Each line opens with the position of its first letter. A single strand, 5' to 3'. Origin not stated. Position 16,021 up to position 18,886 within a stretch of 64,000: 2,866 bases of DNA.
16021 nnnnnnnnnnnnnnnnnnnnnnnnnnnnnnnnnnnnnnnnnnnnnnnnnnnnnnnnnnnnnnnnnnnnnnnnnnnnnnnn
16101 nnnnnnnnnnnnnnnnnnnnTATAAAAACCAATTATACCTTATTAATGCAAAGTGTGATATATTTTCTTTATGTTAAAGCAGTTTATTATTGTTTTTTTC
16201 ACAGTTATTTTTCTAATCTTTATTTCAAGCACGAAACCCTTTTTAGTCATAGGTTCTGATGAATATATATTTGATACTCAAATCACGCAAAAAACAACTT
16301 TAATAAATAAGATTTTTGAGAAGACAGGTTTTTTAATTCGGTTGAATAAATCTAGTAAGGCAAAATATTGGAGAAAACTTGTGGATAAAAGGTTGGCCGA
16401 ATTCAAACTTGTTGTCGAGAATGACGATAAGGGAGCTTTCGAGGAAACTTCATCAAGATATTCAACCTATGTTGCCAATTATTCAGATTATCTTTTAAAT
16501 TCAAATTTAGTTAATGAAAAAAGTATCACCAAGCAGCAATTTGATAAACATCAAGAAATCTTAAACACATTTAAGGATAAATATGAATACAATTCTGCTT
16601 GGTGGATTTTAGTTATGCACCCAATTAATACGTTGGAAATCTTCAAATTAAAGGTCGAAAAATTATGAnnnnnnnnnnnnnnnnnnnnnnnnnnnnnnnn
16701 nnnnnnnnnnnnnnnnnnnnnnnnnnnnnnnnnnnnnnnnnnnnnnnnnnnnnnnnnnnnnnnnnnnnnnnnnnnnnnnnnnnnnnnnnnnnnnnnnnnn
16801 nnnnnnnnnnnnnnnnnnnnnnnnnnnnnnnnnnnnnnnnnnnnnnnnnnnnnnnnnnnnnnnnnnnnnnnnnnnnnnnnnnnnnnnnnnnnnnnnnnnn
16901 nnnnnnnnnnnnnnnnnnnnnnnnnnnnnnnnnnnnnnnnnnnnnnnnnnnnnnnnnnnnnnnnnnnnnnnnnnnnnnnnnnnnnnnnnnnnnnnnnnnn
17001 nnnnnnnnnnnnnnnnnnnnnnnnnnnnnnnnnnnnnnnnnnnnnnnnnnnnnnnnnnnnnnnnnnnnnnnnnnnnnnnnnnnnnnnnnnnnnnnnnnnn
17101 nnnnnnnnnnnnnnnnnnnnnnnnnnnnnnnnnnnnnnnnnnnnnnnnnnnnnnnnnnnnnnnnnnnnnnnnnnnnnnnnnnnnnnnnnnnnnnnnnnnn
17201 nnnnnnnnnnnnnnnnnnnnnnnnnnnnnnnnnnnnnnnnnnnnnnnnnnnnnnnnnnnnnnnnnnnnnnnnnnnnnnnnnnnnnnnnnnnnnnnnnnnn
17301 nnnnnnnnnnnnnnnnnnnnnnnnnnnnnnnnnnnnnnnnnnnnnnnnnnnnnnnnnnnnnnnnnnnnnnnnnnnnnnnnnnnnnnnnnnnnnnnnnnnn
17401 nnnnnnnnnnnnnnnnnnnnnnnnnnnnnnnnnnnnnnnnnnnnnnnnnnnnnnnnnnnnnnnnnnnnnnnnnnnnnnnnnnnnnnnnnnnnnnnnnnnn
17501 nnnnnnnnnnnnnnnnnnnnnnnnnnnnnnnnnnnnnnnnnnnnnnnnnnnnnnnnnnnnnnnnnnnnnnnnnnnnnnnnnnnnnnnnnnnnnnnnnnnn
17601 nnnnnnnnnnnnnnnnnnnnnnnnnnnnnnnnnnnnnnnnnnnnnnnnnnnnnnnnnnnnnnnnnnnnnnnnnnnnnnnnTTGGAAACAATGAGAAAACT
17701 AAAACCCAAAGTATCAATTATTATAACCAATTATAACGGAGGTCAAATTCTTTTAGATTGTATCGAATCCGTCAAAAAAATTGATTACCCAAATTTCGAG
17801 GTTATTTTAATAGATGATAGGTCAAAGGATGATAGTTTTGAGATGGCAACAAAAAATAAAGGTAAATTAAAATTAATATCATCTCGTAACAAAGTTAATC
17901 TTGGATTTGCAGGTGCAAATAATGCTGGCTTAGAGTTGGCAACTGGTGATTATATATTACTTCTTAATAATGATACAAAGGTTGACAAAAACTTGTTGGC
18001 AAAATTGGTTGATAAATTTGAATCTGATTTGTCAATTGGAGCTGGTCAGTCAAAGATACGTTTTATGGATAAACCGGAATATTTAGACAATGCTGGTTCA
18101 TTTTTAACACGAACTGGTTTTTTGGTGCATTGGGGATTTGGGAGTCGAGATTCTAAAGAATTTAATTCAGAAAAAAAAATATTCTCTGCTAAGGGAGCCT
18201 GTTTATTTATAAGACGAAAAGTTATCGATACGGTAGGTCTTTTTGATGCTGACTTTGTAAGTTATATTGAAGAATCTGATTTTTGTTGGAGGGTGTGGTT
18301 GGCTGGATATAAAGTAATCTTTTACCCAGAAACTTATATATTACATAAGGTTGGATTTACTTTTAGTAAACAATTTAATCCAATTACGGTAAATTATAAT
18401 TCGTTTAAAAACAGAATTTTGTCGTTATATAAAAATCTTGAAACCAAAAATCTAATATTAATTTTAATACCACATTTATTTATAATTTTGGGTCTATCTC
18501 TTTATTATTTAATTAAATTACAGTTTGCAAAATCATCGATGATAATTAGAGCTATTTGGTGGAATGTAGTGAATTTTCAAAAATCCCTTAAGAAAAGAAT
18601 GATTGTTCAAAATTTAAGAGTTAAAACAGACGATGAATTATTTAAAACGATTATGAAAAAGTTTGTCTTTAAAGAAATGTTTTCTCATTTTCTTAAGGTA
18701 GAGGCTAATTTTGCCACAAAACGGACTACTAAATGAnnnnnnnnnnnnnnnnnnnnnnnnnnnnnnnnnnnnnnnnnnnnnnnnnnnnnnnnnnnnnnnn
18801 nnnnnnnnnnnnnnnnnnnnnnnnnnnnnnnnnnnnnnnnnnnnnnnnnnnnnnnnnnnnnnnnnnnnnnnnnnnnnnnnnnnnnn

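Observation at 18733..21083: Seven SAM methyltransferases in the locus, six with terminal hydrophobic anchor segments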

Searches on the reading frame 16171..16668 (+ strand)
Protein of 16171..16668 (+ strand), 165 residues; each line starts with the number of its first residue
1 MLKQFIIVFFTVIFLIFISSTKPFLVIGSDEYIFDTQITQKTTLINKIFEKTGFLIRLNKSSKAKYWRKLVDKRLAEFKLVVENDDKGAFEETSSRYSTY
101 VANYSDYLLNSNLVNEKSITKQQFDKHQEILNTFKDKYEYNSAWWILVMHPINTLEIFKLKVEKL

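Call 6: search_protein_families(library=pfam, proteins=[window:16171-16668:+], max_evalue=0.00001)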
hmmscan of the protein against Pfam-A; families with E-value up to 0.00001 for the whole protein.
window:16171-16668:+ (165 aa): 0 families

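Call 51: search_protein_families(library=pfam, proteins=[window:16171-16668:+], max_evalue=0.05)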
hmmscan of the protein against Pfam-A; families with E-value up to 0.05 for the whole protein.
window:16171-16668:+ (165 aa): 2 families
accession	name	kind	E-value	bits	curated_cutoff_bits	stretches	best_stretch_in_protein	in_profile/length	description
PF18915.5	DUF5667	-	4.2e-05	24.3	27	1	45-137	11-95/99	Domain of unknown function (DUF5667)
PF24829.1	Phage_connect_2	-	0.037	14.7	24.3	0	18-98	2-85/105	Phage connector protein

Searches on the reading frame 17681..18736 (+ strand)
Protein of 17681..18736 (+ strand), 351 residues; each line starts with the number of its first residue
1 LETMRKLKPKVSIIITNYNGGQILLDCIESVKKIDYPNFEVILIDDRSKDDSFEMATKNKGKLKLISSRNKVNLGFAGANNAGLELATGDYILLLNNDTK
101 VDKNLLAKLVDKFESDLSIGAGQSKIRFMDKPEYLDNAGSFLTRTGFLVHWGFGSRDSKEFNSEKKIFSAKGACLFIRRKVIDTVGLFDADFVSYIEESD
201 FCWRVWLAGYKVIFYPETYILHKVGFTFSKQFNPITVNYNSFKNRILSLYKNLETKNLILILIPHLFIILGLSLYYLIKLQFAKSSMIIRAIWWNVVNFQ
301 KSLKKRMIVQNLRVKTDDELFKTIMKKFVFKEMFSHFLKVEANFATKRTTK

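Call 6: search_protein_families(library=pfam, proteins=[window:17681-18736:+], max_evalue=0.00001)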
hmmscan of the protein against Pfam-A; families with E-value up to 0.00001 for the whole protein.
window:17681-18736:+ (351 aa): 4 families
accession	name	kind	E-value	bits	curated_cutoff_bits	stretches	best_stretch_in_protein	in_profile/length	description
PF00535.33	Glycos_transf_2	-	1.5e-28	100.2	23.3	1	12-185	1-167/168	Glycosyl transferase family 2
PF13641.12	Glyco_tranf_2_3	-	3.4e-14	53.8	27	1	9-222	1-211/230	Glycosyltransferase like family 2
PF13632.12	Glyco_trans_2_3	-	4.9e-14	53.1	27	1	91-247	1-145/198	Glycosyl transferase family group 2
PF10111.15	Glyco_tranf_2_2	-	4.8e-08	33.3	27.3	1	24-250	15-236/276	Glycosyltransferase like family 2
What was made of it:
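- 17681..18736 (+): GT2 glycosyltransferase (351 aa) with one C-terminal TM segment (253-280). Its stop codon overlaps the start of the 18733 MTase (ATGA). It is the conserved neighbour of that MTase family. Pfam (call 6).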

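Call 26: search_protein_families(library=ncbifam, proteins=[window:17681-18736:+], max_evalue=0.001)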
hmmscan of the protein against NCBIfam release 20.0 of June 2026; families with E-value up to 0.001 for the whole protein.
window:17681-18736:+ (351 aa): 23 families
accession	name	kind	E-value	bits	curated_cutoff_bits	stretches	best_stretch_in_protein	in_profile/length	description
TIGR03937.1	PgaC_IcaA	equivalog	2.1e-23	82.9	422.3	1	7-218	43-246/407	poly-beta-1,6-N-acetyl-D-glucosamine synthase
NF038299.1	EPS_HpsN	equivalog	1.3e-20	73.6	425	1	9-257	1-258/317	hormogonium polysaccharide biosynthesis glycosyltransferase HpsN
NF007482.0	PRK10073.1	equivalog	2.3e-19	69.6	423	1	5-119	2-117/334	glycosyltransferase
TIGR03965.1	mycofact_glyco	equivalog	8.1e-18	64.5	280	1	8-225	73-283/467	mycofactocin biosynthesis glycosyltransferase MftF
TIGR03111.1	glyc2_xrt_Gpos1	hypoth_equivalog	1.6e-17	63.4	363.95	1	6-195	46-240/439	TIGR03111 family XrtG-associated glycosyltransferase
NF041875.1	EPS_EpsD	equivalog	2.5e-17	63.3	370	1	11-241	1-225/325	exopolysaccharide biosynthesis glycosyltransferase EpsD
NF050050.1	ProtGlycPglI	equivalog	6.9e-15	55.2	500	1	8-116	1-111/306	GalNAc(5)-diNAcBac-PP-undecaprenol beta-1,3-glucosyltransferase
NF047683.1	TeichurnBiosyTuaG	equivalog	2.6e-14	53.5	400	1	4-110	1-108/252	teichuronic acid biosynthesis protein TuaG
NF041394.1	GtaseAglG_Halo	equivalog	2.8e-14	53.1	440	1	10-230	2-222/304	glucosyl-dolichyl phosphate glucuronosyltransferase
TIGR04283.1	glyco_like_mftF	equivalog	1.9e-13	50.5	182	1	11-206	1-170/221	TIGR04283 family arsenosugar biosynthesis glycosyltransferase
NF053739.1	GlytfEpsEBac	equivalog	4.2e-13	48.9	450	1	9-113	1-107/265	glycosyltransferase EpsE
TIGR01556.1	rhamnosyltran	subfamily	5.7e-12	45.4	200.55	1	29-228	12-206/281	rhamnosyltransferase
TIGR03469.1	HpnB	hypoth_equivalog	4.1e-10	39.2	379.25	1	4-116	39-163/386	hopene-associated glycosyltransferase HpnB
NF045692.1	OglycostaseCruG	equivalog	1.1e-09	37.7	600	1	9-221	41-254/386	2'-O-glycosyltransferase CruG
NF047588.1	GlcsyltransPgfSStrep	equivalog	4.1e-09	36.1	500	1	10-123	2-120/308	glycosyltransferase PgfS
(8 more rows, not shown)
